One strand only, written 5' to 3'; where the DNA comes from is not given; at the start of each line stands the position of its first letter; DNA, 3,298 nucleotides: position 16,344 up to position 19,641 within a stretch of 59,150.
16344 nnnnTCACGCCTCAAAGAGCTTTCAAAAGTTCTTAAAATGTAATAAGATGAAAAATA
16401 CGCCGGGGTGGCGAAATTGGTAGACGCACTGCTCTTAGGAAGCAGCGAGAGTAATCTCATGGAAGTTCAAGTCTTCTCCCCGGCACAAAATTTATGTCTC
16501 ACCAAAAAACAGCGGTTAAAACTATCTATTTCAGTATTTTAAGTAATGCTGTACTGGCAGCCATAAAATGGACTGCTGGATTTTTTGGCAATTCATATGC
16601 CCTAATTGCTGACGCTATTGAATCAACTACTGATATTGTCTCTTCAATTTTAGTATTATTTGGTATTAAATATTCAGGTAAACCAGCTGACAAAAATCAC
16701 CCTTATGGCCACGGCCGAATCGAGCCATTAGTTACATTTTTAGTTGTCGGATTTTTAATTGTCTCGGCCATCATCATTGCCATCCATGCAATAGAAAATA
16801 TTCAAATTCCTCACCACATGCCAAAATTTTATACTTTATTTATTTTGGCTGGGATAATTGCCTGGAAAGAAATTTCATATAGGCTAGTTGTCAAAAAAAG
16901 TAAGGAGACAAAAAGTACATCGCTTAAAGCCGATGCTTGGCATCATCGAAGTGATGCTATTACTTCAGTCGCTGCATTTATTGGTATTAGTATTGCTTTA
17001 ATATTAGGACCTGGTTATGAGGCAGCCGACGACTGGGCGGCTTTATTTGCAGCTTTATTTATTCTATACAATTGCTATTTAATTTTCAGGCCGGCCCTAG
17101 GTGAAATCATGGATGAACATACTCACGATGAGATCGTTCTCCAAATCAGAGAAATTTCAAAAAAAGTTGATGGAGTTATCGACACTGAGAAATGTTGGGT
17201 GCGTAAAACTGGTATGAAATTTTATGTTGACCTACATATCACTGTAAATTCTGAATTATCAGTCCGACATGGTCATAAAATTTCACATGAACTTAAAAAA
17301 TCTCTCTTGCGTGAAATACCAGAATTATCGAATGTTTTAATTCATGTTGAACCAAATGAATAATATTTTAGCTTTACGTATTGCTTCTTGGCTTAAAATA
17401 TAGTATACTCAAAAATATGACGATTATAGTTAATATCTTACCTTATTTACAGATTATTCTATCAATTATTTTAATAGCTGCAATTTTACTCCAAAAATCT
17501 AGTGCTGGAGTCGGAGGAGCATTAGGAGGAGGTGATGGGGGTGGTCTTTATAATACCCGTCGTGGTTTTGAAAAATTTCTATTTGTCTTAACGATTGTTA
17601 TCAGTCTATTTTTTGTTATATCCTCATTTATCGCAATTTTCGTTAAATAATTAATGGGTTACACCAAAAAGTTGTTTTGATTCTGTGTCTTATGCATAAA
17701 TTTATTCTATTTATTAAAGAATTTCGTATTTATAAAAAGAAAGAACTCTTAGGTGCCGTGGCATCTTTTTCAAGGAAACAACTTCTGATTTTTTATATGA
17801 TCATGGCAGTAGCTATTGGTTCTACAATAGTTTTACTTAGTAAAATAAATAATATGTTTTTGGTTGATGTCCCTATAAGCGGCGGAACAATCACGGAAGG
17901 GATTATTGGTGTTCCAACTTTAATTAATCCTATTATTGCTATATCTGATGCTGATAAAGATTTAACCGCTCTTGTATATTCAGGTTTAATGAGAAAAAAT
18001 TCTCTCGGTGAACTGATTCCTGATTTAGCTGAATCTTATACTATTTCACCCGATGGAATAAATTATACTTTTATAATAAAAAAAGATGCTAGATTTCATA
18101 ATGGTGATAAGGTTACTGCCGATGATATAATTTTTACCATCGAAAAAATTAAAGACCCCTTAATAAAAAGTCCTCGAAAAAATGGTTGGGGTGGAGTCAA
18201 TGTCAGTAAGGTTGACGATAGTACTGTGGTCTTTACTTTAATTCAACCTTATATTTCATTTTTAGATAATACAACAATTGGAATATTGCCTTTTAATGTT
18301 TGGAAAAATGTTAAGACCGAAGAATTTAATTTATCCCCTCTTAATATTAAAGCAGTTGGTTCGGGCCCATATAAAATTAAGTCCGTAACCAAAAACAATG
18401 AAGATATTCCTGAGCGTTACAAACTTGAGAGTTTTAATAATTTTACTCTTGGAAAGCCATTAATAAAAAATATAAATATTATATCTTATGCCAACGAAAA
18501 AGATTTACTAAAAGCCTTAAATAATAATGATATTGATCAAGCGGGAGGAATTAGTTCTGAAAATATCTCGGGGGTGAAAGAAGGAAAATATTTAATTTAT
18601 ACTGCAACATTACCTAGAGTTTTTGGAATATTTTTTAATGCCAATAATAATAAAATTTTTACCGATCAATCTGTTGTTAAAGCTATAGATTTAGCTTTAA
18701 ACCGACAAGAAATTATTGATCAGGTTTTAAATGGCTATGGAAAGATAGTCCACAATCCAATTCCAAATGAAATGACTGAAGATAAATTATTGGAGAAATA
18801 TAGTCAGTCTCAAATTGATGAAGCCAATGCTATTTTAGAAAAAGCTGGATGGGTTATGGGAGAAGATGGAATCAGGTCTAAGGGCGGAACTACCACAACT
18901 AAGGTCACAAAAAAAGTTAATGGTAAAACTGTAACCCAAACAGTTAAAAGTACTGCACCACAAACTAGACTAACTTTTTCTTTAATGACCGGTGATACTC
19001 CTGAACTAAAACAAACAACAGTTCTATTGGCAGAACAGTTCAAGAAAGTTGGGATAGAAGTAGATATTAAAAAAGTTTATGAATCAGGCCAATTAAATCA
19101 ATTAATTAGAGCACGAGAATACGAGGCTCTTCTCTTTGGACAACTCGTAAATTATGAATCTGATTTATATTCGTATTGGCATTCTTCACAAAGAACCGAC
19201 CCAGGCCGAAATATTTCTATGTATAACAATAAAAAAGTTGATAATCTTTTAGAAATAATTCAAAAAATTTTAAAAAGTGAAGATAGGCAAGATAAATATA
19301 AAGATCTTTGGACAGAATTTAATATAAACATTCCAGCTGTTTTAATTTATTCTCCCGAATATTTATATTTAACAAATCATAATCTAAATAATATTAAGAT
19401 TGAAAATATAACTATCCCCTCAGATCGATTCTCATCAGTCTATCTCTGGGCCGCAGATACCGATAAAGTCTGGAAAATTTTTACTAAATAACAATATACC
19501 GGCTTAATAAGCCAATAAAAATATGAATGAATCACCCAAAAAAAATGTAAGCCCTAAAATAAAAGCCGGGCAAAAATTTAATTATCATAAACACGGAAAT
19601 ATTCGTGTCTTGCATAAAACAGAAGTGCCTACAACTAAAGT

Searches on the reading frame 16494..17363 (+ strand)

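Call 77: search_protein_families(library=pfam, proteins=[window:16494-17363:+], max_evalue=0.00001)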
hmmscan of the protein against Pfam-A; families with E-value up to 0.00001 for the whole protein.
window:16494-17363:+ (289 aa): 2 families
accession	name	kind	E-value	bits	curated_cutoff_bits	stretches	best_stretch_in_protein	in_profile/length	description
PF01545.26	Cation_efflux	-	1.6e-45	155.7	26.6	1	12-206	2-198/198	Cation efflux family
PF16916.11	ZT_dimer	-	1.8e-20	73.2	26.7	1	212-287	3-77/78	Dimerisation domain of Zinc Transporter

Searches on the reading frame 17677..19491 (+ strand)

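Call 77: search_protein_families(library=pfam, proteins=[window:17677-19491:+], max_evalue=0.00001)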
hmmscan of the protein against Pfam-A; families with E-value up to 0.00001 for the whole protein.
window:17677-19491:+ (604 aa): 1 family
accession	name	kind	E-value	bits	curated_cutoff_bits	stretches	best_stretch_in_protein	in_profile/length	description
PF00496.27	SBP_bac_5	-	5.2e-68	230.3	32.4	1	112-505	1-362/368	Bacterial extracellular solute-binding proteins, family 5 Middle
